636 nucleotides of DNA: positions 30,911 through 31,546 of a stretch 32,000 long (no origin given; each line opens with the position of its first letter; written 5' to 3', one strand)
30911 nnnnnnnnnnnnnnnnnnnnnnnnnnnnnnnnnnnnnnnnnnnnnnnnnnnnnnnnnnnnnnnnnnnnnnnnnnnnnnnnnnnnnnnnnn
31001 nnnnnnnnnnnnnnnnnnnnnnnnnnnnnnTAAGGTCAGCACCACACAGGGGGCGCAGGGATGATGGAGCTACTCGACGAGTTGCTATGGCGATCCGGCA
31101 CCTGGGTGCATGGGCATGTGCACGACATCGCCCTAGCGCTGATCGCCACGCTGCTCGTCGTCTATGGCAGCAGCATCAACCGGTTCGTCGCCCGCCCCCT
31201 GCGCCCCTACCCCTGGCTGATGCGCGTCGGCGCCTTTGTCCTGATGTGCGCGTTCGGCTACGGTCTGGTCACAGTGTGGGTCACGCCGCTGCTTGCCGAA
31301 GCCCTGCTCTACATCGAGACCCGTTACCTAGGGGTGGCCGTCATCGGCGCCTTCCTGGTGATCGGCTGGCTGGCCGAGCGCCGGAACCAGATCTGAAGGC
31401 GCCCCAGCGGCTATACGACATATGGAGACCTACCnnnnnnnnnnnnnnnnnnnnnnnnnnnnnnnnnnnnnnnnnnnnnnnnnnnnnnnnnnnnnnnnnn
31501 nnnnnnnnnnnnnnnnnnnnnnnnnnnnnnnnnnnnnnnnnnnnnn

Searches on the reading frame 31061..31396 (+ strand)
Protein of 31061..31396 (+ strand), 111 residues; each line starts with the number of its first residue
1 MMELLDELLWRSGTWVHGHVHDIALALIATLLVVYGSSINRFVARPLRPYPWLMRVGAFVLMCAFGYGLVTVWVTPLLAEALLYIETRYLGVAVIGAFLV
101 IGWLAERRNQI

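Call 6: search_protein_families(library=pfam, proteins=[window:31061-31396:+], max_evalue=0.01)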
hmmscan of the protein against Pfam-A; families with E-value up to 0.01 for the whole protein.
window:31061-31396:+ (111 aa): 1 family
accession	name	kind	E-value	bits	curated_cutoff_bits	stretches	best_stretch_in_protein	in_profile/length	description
PF11872.13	DUF3392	-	3.6e-39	133.6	31.3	1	5-108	2-105/105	Protein of unknown function (DUF3392)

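Call 7: search_protein_families(library=ncbifam, proteins=[window:31061-31396:+], max_evalue=0.01)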
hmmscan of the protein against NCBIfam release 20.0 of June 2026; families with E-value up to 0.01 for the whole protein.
window:31061-31396:+ (111 aa): 0 families

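Call 19: find_homologous_proteins(query=window:31061-31396:+, max_evalue=0.001)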
Query window:31061-31396:+ (111 aa): 9 proteins with E <= 0.001 among 19 candidates.
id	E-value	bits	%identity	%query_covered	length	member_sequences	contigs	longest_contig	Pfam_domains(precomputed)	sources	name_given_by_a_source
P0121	2.1e-64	233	95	100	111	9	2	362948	PF11872.14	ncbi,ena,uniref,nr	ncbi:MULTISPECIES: DUF3392 domain-containing protein [unclassified Halorhodospira]|uniref:DUF3392 do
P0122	2.0e-57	211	83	100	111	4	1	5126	PF11872.14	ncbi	ncbi:MAG: DUF3392 domain-containing protein [Halorhodospira sp.]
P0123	1.9e-45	172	76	97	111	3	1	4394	PF11872.14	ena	-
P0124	1.5e-44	169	73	99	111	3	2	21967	PF11872.14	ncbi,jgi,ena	-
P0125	2.8e-44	168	70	99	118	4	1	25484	PF11872.14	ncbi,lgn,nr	ncbi:DUF3392 family protein [Halorhodospira neutriphila]|nr:DUF3392 family protein [Halorhodospira n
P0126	4.0e-44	168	68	100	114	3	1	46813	PF11872.14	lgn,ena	-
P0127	4.3e-32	129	58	99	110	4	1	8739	PF11872.14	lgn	-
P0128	1.8e-29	121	54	99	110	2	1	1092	PF11872.14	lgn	-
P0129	4.1e-28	116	55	99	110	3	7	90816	PF11872.14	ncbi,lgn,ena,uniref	ncbi:DUF3392 domain-containing protein [Marinospirillum sp.]|uniref:DUF3392 domain-containing protei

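Call 24: find_encoding_contigs(protein=P0121, flank=10000, max_places=4)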
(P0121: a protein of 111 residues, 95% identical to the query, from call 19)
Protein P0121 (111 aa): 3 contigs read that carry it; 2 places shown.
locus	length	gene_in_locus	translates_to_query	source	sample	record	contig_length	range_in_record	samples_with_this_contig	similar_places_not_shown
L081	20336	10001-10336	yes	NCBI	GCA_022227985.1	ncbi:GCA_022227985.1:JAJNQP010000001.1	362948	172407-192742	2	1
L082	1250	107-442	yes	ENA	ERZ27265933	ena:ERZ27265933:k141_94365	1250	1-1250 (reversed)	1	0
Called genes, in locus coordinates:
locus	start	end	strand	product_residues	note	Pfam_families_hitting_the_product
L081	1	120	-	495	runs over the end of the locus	PF01336:tRNA_anti-codon, PF00152:tRNA-synt_2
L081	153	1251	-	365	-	PF03462:PCRF, PF00472:RF-1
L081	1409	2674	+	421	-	PF05221:AdoHcyase, PF00670:AdoHcyase_NAD, PF02826:2-Hacid_dh_C, PF07991:KARI_N (weak)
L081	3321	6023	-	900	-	PF00501:AMP-binding, PF23562:AMP-binding_C_3, PF00550:PP-binding (weak), PF01553:Acyltransferase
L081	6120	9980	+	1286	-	PF12447:DUF3683, PF01565:FAD_binding_4, PF02913:FAD-oxidase_C, PF13183:Fer4_8, PF02754:CCG (weak), PF11880:DUF3400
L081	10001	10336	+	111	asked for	PF11872:DUF3392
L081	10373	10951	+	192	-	PF07298:NnrU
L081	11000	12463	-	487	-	PF17125:Methyltr_RsmF_N (weak), PF22458:RsmF-B_ferredox (faint), PF01189:Methyltr_RsmB-F, PF13649:Methyltransf_25 (weak)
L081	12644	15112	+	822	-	PF08448:PAS_4, PF13426:PAS_9, PF00989:PAS, PF08448:PAS_4, PF13426:PAS_9, PF08447:PAS_3, PF00990:GGDEF, PF00563:EAL, +6 more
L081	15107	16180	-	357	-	PF00563:EAL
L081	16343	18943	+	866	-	PF01326:PPDK_N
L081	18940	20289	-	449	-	PF02812:ELFV_dehydrog_N, PF00208:ELFV_dehydrog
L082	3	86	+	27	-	?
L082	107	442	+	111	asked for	PF11872:DUF3392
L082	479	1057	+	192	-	PF07298:NnrU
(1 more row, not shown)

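Call 25: find_encoding_contigs(protein=P0129, flank=8000, max_places=4)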
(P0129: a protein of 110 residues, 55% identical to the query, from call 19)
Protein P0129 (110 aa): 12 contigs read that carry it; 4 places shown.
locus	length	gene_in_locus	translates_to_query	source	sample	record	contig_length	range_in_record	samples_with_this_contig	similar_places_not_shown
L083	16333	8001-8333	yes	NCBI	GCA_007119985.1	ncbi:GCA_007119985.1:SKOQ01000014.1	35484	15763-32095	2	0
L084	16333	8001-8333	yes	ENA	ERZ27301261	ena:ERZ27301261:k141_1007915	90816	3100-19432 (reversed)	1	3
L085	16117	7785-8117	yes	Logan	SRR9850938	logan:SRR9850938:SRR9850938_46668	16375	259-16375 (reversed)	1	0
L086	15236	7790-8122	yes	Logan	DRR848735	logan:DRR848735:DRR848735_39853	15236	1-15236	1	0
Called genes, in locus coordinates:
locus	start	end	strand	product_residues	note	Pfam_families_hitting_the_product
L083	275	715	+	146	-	PF06073:DUF934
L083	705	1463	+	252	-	PF01507:PAPS_reduct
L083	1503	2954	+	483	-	PF13241:NAD_binding_7, PF14824:Sirohm_synth_M (weak), PF10414:CysG_dimeriser, PF00590:TP_methylase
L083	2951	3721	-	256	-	PF00072:Response_reg, PF07238:PilZ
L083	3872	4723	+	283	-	-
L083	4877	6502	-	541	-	PF00672:HAMP, PF00015:MCPsignal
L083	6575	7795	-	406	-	PF00291:PALP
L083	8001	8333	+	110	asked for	PF11872:DUF3392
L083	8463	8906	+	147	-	-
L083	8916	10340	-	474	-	PF00772:DnaB, PF03796:DnaB_C, PF06745:ATPase (weak), PF13481:AAA_25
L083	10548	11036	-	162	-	PF01281:Ribosomal_L9_N, PF03948:Ribosomal_L9_C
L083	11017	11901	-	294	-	-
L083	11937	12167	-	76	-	PF01084:Ribosomal_S18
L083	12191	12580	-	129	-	PF01250:Ribosomal_S6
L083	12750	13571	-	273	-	PF08032:SpoU_sub_bind, PF00588:SpoU_methylase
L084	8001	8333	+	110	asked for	PF11872:DUF3392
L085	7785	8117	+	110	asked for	PF11872:DUF3392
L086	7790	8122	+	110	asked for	PF11872:DUF3392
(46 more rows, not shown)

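Call 26: find_encoding_contigs(protein=P0126, flank=7000, max_places=2)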
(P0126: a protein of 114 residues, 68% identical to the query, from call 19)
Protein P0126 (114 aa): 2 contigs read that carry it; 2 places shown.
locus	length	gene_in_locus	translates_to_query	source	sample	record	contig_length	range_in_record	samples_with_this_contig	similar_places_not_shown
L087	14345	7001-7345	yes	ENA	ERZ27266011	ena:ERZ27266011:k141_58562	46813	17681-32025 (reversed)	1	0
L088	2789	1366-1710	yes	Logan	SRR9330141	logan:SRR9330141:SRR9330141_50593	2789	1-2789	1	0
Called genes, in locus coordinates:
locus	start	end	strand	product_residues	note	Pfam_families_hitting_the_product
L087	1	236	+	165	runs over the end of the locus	PF10504:DUF2452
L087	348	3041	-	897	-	PF00501:AMP-binding, PF23562:AMP-binding_C_3, PF00550:PP-binding (weak), PF01553:Acyltransferase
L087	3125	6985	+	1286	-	PF12447:DUF3683, PF01565:FAD_binding_4, PF02913:FAD-oxidase_C, PF13183:Fer4_8, PF02754:CCG (weak), PF11880:DUF3400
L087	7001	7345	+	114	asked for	PF11872:DUF3392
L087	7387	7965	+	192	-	PF07298:NnrU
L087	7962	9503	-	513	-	PF17125:Methyltr_RsmF_N (weak), PF22458:RsmF-B_ferredox (weak), PF01189:Methyltr_RsmB-F, PF01209:Ubie_methyltran (weak), PF13847:Methyltransf_31 (weak), PF13649:Methyltransf_25 (weak)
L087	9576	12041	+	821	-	PF00989:PAS (weak), PF08448:PAS_4, PF13188:PAS_8 (weak), PF00989:PAS, PF13426:PAS_9, PF08447:PAS_3, PF00990:GGDEF, PF00563:EAL, +6 more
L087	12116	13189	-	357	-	PF00563:EAL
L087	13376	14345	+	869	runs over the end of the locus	PF01326:PPDK_N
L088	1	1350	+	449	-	?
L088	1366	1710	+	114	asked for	PF11872:DUF3392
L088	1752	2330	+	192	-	PF07298:NnrU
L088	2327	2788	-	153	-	?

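Call 27: find_encoding_contigs(protein=P0124, flank=7000, max_places=2)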
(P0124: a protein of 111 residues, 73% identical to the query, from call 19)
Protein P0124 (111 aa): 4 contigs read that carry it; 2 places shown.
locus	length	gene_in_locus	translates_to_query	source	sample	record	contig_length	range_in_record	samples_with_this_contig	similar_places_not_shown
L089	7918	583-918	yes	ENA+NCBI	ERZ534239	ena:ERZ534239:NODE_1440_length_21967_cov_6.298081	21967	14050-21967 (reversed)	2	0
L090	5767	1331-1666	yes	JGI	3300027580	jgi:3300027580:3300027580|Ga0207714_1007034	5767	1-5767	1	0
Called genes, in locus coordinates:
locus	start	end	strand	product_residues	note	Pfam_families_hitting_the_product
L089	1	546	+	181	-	?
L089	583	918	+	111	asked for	PF11872:DUF3392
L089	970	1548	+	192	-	PF07298:NnrU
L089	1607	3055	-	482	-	PF17125:Methyltr_RsmF_N (weak), PF22458:RsmF-B_ferredox (weak), PF01209:Ubie_methyltran (faint), PF01728:FtsJ (weak), PF01189:Methyltr_RsmB-F, PF13649:Methyltransf_25 (weak), PF13847:Methyltransf_31 (weak)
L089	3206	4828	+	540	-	PF13600:DUF4140 (weak), PF13598:DUF4139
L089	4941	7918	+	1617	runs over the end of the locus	PF00072:Response_reg, PF00990:GGDEF, PF00989:PAS, PF08448:PAS_4, PF13426:PAS_9, PF08447:PAS_3, PF13426:PAS_9, PF00512:HisKA, +5 more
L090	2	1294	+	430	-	?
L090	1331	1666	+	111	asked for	PF11872:DUF3392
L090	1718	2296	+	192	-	PF07298:NnrU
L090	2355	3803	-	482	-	PF17125:Methyltr_RsmF_N (weak), PF22458:RsmF-B_ferredox (weak), PF01209:Ubie_methyltran (faint), PF01728:FtsJ (weak), PF01189:Methyltr_RsmB-F, PF13649:Methyltransf_25 (weak), PF13847:Methyltransf_31 (weak)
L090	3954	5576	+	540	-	PF13600:DUF4140 (weak), PF13598:DUF4139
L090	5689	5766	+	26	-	?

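Call 28: find_encoding_contigs(protein=P0127, flank=7000, max_places=2)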
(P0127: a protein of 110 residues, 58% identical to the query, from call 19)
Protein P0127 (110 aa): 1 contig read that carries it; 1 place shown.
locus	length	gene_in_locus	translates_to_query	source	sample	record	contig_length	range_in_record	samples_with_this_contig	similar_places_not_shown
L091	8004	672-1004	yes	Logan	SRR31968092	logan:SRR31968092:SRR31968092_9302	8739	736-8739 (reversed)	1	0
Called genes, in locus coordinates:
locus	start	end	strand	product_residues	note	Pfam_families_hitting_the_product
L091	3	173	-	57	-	?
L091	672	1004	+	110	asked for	PF11872:DUF3392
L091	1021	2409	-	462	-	PF00772:DnaB, PF13481:AAA_25, PF03796:DnaB_C, PF06745:ATPase (weak)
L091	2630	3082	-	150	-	PF01281:Ribosomal_L9_N, PF03948:Ribosomal_L9_C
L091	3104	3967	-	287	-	-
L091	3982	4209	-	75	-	PF01084:Ribosomal_S18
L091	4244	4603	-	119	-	PF01250:Ribosomal_S6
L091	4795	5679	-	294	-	PF08032:SpoU_sub_bind, PF00588:SpoU_methylase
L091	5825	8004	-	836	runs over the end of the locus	PF08206:OB_RNB, PF17876:CSD2, PF00773:RNB, PF00575:S1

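Call 29: find_encoding_contigs(protein=P0125, flank=7000, max_places=2)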
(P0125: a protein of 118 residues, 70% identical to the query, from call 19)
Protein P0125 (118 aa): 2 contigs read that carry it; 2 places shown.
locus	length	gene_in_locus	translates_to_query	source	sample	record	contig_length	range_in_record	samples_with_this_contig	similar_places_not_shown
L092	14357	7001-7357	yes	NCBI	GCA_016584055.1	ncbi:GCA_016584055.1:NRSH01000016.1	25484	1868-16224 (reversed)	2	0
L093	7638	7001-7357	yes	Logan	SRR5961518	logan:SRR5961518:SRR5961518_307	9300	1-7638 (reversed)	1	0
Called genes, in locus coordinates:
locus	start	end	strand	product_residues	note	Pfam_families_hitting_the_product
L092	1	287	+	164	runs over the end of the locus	PF10504:DUF2452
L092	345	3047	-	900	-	-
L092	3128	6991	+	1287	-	PF12447:DUF3683, PF01565:FAD_binding_4, PF02913:FAD-oxidase_C, PF13183:Fer4_8, PF02754:CCG (faint), PF11880:DUF3400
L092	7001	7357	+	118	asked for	PF11872:DUF3392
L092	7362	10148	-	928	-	PF08448:PAS_4, PF00989:PAS, PF13188:PAS_8, PF13426:PAS_9, PF00989:PAS, PF13426:PAS_9, PF00990:GGDEF, PF00563:EAL, +8 more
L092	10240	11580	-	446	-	PF00989:PAS (faint), PF08448:PAS_4 (faint), PF08447:PAS_3, PF00990:GGDEF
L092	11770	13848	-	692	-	PF07715:Plug, PF00593:TonB_dep_Rec_b-barrel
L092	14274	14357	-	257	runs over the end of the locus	PF00149:Metallophos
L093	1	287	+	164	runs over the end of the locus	PF10504:DUF2452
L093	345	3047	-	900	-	-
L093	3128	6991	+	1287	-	PF12447:DUF3683, PF01565:FAD_binding_4, PF02913:FAD-oxidase_C, PF13183:Fer4_8, PF02754:CCG (faint), PF11880:DUF3400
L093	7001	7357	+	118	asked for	PF11872:DUF3392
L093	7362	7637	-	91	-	?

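Call 34: find_related_loci(query=A2, collection=metagenome_contigs, flank=8000)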
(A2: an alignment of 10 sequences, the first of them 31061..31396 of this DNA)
Query A2 (111 aa) in metagenome_contigs; peptide patterns used: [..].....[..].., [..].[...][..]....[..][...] (x = any residue, [..] = any of these).
266 stretches matched a pattern; 74 encode a relative of the query (tblastn E <= 1e-3); 74 distinct loci.
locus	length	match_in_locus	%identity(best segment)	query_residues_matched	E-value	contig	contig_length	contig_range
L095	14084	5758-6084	97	3-111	6e-67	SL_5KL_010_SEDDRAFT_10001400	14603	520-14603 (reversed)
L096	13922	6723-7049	97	3-111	6e-67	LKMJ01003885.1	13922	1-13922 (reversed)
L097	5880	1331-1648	75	1-106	1e-49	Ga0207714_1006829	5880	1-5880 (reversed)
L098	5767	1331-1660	73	1-110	5e-49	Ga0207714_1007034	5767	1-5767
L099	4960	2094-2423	52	2-111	4e-37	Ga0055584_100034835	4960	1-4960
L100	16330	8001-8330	55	2-111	8e-37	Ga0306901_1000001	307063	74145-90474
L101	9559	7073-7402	53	2-111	6e-33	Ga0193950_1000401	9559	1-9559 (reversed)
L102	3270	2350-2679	52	2-111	6e-32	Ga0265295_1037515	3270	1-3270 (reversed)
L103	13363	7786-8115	51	2-111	2e-31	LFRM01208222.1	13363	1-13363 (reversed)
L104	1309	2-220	67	39-111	4e-30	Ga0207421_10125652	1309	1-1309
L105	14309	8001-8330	42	2-111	5e-28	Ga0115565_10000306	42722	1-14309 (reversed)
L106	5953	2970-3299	42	2-111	6e-27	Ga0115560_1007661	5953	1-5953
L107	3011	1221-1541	42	2-108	6e-26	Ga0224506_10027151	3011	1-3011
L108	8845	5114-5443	40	2-111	9e-26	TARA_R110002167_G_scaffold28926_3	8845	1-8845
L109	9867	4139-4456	45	2-111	5e-25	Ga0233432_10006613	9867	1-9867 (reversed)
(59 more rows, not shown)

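Call 40: search_solved_structures(query=L081:10373-10951:+, max_evalue=1)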
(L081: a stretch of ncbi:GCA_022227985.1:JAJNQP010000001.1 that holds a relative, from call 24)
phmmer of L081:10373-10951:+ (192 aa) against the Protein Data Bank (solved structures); distinct sequences matched with E-value up to 1: 1.
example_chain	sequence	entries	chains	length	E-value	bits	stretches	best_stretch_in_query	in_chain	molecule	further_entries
6wvs_A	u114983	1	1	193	1.6e-05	28.1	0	8-30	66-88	DeNovoTIM15 hyperstable de novo TIM barrel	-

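Call 42: search_protein_representatives(alignment_id=A2)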
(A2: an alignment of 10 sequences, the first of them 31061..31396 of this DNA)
Query: 10 sequences, 111 profile positions. Proteins with E-value up to 0.001 (for the whole library): 270; up to 1e-10: 180; up to 1e-30: 2. The best 150 are listed.
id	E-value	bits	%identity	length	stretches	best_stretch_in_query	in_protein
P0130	3.2e-43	162.7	-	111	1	1-111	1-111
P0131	2.1e-37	144.0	-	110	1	2-111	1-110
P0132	2.4e-26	108.4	-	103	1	13-111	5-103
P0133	3.8e-26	107.7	-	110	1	3-109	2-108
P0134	4.0e-26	107.7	-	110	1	2-110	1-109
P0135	4.4e-26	107.5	-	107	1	6-111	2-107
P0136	6.8e-26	106.9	-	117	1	12-109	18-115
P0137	8.0e-25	103.5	-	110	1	5-111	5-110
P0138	1.2e-24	103.0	-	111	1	2-109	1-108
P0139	1.4e-24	102.7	-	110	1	3-111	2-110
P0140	2.1e-24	102.1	-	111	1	2-111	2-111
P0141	2.2e-24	102.1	-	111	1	3-110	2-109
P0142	7.9e-24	100.3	-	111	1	2-111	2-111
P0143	1.1e-23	99.9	-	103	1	14-110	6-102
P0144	1.1e-23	99.8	-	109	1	2-110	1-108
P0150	5.3e-23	97.6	-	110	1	2-109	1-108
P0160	4.7e-22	94.6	-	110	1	2-111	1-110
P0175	7.5e-20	87.5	-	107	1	13-107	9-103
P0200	2.2e-18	82.8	-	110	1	2-111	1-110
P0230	2.7e-16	76.0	-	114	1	2-109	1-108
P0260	3.4e-14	69.3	-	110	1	8-111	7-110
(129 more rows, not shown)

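Call 62: predict_structure(alignment_id=A2)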
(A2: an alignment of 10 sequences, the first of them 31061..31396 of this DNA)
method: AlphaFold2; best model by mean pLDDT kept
length: 111 residues; sequences in the alignment: 10
mean_pLDDT: 84.9   pTM: 0.68
mean pLDDT of the five models: 84.9, 83.5, 81.9, 80.4, 77.9
residues with pLDDT >= 90: 9; 70-90: 100; 50-70: 2; < 50: 0
segments of 3 or more residues with pLDDT < 50: none
pLDDT, mean of each block of 10 residues (from residue 1): 84 87 89 84 82 86 83 87 84 89 82 50
secondary structure, 60 per line:
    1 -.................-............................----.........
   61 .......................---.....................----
elements in order: H2-18 H20-47 H52-83 H87-107

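Call 67: fold_search(model_id=the predicted structure, library=pdb)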
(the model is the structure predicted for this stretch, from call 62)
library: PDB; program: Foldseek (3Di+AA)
matches with E <= 10: 39; with E <= 0.001: 0
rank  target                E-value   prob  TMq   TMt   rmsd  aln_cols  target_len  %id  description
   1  5j0l_C                2.7e+00  0.08  0.24  0.22  14.2       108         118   18  De novo design of protein homo-oligomers with modular hydrogen bond network-mediated specificity (released 2016-07-06)
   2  8auw_C                3.8e+00  0.07  0.27  0.22  10.6       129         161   17  Cryo-EM structure of human BIRC6 in complex with SMAC. (released 2023-02-15)
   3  8auw_D                4.0e+00  0.10  0.31  0.25   9.5       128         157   15  Cryo-EM structure of human BIRC6 in complex with SMAC. (released 2023-02-15)
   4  5sxk_B                4.5e+00  0.09  0.31  0.17  18.2       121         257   12  Crystal Structure of PI3Kalpha in complex with fragment 18 (released 2017-02-15)
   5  5swp_B                4.5e+00  0.05  0.24  0.13  14.7       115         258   10  Crystal Structure of PI3Kalpha in complex with fragments 6 and 24 (released 2017-02-15)
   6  5eiu_D                5.1e+00  0.11  0.33  0.29   8.4        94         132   18  Mini TRIM5 B-box 2 dimer C2 crystal form (released 2016-06-15)
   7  5f7t_H                5.4e+00  0.11  0.32  0.29   8.4        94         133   18  TRIM5 B-box2 and coiled-coil chimera (released 2016-06-15)
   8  6b87_C                5.4e+00  0.06  0.26  0.27  13.8       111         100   16  Crystal structure of transmembrane protein TMHC2_E (released 2018-03-14)
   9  5swg_B                6.0e+00  0.06  0.25  0.13  19.2       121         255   12  Crystal Structure of PI3Kalpha in complex with fragments 5 and 21 (released 2017-02-15)
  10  2q00_B                6.0e+00  0.04  0.22  0.21  13.2       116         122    9  Crystal structure of the P95883_SULSO protein from Sulfolobus solfataricus. NESG target SsR10. (released 2007-05-29)
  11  7dny_B                6.4e+00  0.04  0.26  0.08  13.0       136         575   11  Cryo-EM structure of the human ABCB6 (coproporphyrin III-bound) (released 2022-06-22)
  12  5sxe_B                6.8e+00  0.05  0.25  0.15  19.2       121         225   12  Crystal Structure of PI3Kalpha in complex with fragments 19 and 28 (released 2017-02-15)
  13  9a72_A                6.8e+00  0.02  0.20  0.10  17.1       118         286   11  Integrative model of YFMS-CHEW by crosslinking MS and deep learning (released 2024-09-18)
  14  9o5s_Q                7.2e+00  0.08  0.35  0.37  13.6       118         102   11  minibinder-antigen complex BXMart1-3-MART1-HLA*A02 (released 2025-07-23)
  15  8dbw_a                7.2e+00  0.08  0.37  0.18   9.8       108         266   18  E. coli ATP synthase imaged in 10mM MgATP State3 "down" Fo classified (released 2023-01-25)
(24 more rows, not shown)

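Call 76: list_cluster_members(proteins=[P0131, P0133, P0136, P0140, P0150, P0160, P0175, P0200, P0230, P0260])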
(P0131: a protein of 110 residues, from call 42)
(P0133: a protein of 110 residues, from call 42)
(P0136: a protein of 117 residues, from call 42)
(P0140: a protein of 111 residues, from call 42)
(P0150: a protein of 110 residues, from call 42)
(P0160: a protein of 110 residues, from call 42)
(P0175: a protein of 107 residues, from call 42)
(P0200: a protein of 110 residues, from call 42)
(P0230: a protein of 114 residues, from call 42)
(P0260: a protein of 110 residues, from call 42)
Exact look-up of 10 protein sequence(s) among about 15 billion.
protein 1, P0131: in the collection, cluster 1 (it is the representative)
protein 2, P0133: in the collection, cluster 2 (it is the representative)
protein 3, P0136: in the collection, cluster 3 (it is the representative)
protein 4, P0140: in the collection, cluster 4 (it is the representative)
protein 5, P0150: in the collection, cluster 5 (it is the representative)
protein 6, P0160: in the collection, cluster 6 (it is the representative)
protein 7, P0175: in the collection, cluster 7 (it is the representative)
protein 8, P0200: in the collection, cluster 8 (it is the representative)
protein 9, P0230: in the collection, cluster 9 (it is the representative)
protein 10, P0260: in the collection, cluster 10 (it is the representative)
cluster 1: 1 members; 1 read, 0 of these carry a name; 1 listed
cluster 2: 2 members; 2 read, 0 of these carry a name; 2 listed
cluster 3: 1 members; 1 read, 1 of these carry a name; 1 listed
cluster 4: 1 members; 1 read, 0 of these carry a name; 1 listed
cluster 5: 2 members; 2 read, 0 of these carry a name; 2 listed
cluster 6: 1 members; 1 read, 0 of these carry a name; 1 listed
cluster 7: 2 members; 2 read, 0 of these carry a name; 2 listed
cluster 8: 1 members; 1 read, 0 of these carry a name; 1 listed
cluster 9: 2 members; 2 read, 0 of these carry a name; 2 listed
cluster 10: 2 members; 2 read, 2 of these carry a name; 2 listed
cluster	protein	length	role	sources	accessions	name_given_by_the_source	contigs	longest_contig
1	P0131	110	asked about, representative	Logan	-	-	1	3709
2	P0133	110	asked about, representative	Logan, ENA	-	-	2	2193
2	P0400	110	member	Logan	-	-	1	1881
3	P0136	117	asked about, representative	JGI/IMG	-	hypothetical protein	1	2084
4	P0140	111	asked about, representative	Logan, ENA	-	-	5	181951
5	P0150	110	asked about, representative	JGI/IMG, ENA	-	-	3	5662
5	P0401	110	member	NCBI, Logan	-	-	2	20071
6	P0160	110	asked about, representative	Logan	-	-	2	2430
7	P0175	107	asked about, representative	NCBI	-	-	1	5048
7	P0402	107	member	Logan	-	-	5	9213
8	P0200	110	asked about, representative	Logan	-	-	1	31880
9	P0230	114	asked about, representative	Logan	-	-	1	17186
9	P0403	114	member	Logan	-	-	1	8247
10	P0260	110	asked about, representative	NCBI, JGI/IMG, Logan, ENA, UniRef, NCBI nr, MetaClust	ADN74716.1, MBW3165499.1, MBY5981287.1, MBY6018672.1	conserved hypothetical protein [Ferrimonas balearica DSM 9799] | DUF3392 domain-containing protein n=1 Tax=Ferrimonas balearica (strain DSM 9799 / CCM ... | DUF3392 domain-containing protein [Ferrimonas balearica]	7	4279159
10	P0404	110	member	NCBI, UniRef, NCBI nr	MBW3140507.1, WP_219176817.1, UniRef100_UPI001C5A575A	DUF3392 domain-containing protein [Ferrimonas balearica] | DUF3392 domain-containing protein n=1 Tax=Ferrimonas balearica TaxID=44012 ...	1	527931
